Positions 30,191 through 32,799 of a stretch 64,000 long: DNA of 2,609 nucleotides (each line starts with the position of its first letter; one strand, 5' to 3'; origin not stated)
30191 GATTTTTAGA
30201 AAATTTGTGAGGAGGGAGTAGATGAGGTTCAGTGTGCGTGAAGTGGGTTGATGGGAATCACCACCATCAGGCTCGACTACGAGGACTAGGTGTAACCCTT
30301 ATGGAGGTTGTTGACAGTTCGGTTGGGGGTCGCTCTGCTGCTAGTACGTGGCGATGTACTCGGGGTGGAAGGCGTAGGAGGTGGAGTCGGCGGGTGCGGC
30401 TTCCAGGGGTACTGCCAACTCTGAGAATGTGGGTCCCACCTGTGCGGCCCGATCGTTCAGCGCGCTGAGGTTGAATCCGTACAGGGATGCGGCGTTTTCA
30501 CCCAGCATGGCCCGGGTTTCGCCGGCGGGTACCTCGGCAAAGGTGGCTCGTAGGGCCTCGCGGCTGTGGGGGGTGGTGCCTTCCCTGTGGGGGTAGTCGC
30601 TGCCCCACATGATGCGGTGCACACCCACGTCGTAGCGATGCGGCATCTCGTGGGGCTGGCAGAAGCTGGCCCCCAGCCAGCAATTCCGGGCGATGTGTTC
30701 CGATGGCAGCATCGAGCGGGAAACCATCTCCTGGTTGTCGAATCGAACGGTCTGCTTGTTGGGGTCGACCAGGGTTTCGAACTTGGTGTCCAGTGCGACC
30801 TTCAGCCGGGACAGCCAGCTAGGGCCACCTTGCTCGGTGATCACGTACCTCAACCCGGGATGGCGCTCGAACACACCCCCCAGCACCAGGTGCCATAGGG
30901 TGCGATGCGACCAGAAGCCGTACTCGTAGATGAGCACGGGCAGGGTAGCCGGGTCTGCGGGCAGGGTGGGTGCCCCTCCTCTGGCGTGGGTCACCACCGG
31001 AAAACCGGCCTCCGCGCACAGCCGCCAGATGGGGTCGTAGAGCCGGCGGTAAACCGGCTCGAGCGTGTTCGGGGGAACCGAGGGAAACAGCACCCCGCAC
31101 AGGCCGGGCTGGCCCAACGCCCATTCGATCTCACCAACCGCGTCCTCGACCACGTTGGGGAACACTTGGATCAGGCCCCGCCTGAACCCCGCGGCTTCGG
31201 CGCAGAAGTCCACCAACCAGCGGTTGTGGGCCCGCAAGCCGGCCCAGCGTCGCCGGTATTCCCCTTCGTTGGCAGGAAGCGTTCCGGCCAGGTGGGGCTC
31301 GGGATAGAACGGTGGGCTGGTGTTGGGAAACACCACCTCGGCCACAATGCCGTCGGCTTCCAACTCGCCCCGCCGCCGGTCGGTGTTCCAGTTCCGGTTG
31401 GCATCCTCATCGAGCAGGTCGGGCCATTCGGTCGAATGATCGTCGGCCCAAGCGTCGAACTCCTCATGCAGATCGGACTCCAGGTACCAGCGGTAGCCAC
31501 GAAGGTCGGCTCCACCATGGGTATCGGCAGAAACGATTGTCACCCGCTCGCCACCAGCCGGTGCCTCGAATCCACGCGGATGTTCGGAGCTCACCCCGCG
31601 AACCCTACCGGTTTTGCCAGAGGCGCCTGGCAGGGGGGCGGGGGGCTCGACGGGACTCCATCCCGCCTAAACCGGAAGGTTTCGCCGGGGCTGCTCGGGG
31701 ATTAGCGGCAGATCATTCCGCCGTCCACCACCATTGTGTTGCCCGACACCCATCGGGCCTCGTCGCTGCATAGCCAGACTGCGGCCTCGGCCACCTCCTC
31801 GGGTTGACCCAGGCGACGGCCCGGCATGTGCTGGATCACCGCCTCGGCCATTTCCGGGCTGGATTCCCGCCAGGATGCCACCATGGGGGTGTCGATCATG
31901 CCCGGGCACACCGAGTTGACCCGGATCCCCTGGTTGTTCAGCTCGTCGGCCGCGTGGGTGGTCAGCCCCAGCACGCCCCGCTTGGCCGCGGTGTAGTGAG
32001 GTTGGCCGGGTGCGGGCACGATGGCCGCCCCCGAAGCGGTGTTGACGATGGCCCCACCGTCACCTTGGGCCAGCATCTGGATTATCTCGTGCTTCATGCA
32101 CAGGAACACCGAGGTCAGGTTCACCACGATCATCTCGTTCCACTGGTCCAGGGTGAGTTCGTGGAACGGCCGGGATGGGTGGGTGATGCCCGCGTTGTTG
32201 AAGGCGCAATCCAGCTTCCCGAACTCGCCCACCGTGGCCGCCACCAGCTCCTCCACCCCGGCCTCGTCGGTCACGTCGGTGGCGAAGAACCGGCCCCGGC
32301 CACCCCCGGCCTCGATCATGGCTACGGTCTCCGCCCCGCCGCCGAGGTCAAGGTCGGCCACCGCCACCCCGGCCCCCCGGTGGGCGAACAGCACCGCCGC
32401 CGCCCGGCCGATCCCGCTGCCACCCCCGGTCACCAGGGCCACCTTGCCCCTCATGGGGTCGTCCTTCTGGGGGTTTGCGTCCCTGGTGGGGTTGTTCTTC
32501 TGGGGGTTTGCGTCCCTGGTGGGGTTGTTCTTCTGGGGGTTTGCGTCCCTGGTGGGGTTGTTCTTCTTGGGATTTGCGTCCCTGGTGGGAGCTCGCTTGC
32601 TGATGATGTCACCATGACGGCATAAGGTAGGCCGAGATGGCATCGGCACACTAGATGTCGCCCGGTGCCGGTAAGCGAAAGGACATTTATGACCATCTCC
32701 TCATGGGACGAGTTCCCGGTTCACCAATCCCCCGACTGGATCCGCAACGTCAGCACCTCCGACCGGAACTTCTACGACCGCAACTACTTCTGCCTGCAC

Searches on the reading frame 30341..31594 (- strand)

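Call 9: search_protein_families(library=pfam, proteins=[window:30341-31594:-], max_evalue=0.001)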
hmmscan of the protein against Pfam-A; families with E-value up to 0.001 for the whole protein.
window:30341-31594:- (417 aa): 1 family
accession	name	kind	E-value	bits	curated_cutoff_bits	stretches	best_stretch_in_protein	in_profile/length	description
PF04909.20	Amidohydro_2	-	1.2e-27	97.9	26.4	1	70-374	12-289/289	Amidohydrolase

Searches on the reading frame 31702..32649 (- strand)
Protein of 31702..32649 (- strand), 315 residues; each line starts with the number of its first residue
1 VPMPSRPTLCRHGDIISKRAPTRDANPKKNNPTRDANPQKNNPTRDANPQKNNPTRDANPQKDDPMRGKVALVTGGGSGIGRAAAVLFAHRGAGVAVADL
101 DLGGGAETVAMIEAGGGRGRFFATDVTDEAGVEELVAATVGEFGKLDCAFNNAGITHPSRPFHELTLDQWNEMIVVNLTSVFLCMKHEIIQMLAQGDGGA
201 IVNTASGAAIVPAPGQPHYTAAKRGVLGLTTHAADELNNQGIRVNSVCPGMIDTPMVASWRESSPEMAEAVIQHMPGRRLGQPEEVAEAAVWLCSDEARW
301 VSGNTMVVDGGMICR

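Call 9: search_protein_families(library=pfam, proteins=[window:31702-32649:-], max_evalue=0.001)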
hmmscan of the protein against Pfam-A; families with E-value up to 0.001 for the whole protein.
window:31702-32649:- (315 aa): 4 families
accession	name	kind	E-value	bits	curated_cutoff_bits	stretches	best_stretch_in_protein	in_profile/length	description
PF13561.12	adh_short_C2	-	1.1e-65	221.9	27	1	78-312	6-235/236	Enoyl-(Acyl carrier protein) reductase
PF00106.31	adh_short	-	5.8e-55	186.2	26.6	1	69-262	1-192/195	short chain dehydrogenase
PF08659.16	KR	-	5.1e-10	40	22.6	1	71-232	3-162/180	KR domain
PF23441.1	SDR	-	1.3e-07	31.8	27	1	123-312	67-255/258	SDR-like rossmann domain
